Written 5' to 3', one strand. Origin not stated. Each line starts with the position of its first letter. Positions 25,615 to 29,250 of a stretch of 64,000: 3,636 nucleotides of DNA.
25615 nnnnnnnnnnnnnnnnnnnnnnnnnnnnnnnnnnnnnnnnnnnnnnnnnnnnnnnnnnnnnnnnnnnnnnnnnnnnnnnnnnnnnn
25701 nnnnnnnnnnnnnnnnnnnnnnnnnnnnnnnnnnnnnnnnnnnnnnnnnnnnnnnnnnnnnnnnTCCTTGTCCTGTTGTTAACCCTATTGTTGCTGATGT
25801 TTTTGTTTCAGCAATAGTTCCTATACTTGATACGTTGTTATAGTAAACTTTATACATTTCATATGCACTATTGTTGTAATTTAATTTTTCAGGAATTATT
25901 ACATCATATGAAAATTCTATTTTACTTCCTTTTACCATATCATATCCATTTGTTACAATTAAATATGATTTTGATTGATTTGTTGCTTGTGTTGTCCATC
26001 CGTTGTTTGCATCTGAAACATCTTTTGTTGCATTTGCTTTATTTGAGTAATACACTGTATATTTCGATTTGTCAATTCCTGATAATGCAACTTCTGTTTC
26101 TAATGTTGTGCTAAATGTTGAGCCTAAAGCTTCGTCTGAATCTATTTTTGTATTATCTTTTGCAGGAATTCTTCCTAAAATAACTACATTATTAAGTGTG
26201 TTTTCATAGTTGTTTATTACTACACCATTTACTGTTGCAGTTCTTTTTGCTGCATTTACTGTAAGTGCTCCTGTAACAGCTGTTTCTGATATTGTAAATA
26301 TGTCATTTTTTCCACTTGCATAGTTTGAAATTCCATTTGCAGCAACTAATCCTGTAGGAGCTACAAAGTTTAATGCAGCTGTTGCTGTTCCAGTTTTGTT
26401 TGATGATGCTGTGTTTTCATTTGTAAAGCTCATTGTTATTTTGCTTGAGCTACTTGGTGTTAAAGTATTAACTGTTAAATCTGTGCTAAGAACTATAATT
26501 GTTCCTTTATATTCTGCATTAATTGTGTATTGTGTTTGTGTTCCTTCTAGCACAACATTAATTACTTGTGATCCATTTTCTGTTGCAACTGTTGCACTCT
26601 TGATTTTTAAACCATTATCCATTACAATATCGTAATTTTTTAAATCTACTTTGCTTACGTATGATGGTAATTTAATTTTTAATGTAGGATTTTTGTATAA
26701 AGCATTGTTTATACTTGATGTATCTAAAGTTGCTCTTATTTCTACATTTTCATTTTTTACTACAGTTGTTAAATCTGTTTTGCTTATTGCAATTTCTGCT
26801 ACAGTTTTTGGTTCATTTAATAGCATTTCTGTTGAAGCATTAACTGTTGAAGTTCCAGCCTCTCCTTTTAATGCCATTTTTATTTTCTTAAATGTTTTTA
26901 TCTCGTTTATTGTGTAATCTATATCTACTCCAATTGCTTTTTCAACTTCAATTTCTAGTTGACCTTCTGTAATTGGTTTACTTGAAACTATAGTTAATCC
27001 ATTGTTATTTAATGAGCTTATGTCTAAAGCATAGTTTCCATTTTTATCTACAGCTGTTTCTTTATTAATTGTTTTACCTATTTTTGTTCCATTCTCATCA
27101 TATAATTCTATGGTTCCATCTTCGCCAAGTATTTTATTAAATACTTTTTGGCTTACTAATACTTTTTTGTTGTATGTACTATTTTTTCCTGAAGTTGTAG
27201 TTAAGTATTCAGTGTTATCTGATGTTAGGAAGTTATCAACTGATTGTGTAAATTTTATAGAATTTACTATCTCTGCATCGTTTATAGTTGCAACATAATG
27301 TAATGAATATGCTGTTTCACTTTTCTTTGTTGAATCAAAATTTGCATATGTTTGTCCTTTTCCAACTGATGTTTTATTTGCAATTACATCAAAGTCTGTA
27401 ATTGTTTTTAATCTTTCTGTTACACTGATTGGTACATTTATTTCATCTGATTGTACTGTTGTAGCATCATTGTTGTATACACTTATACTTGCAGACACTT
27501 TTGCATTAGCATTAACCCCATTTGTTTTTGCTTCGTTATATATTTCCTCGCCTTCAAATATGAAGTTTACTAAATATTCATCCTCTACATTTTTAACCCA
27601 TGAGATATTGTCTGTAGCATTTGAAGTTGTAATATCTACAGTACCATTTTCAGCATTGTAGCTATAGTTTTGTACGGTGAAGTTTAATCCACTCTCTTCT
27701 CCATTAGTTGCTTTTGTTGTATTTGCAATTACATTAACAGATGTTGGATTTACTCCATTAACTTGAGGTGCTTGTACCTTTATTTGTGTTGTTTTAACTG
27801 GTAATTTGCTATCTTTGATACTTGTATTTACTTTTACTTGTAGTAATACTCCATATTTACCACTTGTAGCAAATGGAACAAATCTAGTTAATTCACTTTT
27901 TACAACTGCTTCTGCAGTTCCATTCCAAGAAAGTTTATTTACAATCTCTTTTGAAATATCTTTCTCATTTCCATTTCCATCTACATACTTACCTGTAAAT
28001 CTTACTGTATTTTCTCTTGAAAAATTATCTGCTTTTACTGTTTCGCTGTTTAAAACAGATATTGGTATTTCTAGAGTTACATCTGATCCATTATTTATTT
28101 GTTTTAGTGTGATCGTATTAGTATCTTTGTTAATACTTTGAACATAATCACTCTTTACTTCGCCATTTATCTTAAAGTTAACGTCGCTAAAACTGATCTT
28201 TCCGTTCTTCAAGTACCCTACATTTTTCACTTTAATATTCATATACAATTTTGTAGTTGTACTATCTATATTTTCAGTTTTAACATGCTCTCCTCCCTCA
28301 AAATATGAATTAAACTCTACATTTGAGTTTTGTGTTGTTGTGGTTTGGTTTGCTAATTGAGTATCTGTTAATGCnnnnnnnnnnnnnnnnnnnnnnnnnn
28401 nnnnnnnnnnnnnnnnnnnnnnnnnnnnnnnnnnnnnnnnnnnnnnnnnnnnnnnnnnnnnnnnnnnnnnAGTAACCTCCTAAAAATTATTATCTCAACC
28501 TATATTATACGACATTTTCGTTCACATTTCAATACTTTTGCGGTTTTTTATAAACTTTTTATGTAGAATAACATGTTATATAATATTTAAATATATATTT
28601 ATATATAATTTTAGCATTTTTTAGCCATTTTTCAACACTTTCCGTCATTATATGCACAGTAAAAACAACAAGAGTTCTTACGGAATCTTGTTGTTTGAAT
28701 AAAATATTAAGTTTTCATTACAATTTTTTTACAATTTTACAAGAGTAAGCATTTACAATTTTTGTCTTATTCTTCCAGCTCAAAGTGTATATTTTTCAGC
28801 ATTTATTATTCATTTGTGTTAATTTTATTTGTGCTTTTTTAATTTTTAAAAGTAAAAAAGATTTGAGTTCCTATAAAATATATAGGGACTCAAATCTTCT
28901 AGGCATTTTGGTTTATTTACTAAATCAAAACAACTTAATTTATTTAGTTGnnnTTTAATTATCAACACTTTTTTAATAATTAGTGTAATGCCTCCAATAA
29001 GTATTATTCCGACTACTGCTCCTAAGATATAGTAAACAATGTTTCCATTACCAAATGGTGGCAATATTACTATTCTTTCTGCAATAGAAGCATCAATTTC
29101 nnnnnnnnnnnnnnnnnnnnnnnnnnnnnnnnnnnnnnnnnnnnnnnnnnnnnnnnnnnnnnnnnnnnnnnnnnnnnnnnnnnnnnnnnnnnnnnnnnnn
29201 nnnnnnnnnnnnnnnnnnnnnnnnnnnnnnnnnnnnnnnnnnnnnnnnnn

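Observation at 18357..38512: Tandem duplication of a two-gene adhesin cassette (B-A and B'-A') with divergent 5' regions but homogenised, near-identical 3' halves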

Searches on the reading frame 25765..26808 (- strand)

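Call 64: search_protein_families(library=pfam, proteins=[window:25765-26808:-], max_evalue=0.1)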
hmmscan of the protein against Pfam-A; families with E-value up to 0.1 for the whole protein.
seq(348 aa): 1 family
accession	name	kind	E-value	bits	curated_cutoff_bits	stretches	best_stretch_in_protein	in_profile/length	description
PF06051.17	DUF928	-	0.08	13.1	26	0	20-145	13-133/184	Domain of Unknown Function (DUF928)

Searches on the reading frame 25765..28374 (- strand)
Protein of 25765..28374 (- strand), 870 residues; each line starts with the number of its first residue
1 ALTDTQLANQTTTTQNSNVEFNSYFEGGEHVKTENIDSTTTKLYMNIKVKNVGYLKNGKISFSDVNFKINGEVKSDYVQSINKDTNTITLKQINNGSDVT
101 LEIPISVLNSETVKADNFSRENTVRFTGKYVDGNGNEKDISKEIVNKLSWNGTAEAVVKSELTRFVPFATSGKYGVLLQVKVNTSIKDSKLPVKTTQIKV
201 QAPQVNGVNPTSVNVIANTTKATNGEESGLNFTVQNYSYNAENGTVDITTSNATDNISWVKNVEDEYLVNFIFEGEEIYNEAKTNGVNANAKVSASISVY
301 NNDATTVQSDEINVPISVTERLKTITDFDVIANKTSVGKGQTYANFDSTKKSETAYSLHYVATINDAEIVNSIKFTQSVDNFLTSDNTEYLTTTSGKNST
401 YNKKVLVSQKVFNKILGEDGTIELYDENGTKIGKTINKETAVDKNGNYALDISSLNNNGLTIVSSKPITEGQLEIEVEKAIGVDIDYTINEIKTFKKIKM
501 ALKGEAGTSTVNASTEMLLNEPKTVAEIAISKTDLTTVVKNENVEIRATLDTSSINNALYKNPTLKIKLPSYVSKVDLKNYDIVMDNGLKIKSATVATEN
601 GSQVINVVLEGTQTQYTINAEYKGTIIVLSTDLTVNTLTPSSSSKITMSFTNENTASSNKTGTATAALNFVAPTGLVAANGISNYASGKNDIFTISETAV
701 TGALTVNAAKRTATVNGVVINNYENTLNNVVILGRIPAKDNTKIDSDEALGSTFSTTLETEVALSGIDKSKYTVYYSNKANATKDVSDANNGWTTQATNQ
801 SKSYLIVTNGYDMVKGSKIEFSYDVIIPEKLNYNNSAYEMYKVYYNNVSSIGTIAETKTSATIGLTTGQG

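Call 88: search_protein_representatives(protein=window:25765-28374:-)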
Query: 870 residues. Proteins with E-value up to 0.001 (for the whole library): 1359; up to 1e-10: 1122; up to 1e-30: 662. The best 150 are listed.
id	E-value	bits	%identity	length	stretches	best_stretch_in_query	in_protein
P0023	0.0e+00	1455.4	78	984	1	1-870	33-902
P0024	1.1e-263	894.0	52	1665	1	4-868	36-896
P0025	2.8e-230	783.5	47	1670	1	1-870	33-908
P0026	1.4e-220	751.5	44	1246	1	1-869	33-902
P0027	1.3e-213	728.4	45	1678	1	1-870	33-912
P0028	4.4e-212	723.4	46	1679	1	12-870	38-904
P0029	4.3e-206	703.5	45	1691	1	1-869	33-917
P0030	2.8e-200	684.3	43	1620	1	11-870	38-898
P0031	1.6e-188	645.5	41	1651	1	10-870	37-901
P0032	2.4e-184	631.6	42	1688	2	6-662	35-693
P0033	2.1e-183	628.5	39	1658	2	16-870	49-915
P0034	9.5e-183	626.4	41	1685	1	8-870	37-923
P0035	2.9e-177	608.3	42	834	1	4-792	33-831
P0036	2.5e-175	601.8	40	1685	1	4-870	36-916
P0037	2.4e-170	585.4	42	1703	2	6-870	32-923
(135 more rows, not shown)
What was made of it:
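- B family size: 1,359 clusters at 50% identity (call 88).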

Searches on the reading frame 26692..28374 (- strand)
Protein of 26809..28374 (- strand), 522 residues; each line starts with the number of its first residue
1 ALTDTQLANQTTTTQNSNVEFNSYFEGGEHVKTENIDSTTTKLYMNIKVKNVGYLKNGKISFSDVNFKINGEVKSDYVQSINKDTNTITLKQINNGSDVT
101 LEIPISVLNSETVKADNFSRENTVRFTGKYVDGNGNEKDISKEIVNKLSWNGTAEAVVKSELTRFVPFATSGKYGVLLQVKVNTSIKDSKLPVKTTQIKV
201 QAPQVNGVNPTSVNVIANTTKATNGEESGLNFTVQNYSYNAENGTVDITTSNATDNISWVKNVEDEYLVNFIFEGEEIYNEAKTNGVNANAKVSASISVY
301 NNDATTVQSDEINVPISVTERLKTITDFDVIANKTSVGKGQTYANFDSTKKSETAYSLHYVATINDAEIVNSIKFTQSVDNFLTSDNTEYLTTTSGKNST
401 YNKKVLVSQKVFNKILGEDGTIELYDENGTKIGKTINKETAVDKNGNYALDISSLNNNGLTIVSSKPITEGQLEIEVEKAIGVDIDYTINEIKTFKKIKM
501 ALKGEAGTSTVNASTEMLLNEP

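Call 64: search_protein_families(library=pfam, proteins=[window:26809-28374:-], max_evalue=0.1)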
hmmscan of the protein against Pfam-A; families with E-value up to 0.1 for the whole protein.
seq(522 aa): 0 families

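Call 85: search_solved_structures(query=A3, max_evalue=10)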
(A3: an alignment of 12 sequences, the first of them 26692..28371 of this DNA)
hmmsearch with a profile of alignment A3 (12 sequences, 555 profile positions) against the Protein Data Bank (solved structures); distinct sequences matched with E-value up to 10: 5.
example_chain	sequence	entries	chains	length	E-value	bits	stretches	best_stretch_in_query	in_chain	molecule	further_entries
6tjf_A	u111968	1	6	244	0.011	17.5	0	413-434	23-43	Cake6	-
6tje_A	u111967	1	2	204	0.04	15.7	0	413-434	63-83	Cake5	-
6tjd_A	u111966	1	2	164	0.15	13.9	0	413-434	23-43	Cake4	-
6tjc_A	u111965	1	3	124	0.71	11.6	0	413-434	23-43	Cake3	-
6bsb_A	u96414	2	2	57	2.4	9.9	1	16-61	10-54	Mucin-1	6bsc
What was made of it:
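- Tried and rejected: A PDB profile search for the B N-terminal region found nothing meaningful (call 85).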

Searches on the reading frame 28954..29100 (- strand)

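Call 66: search_protein_families(library=ncbifam, proteins=[window:28954-29100:-], max_evalue=1)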
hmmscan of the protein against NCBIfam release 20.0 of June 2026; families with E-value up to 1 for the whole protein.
seq(49 aa): 1 family
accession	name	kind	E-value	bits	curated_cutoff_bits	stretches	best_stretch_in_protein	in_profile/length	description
NF033616.1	CDF_MamB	equivalog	0.022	14.2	350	1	15-47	68-100/284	magnetosome biogenesis CDF transporter MamB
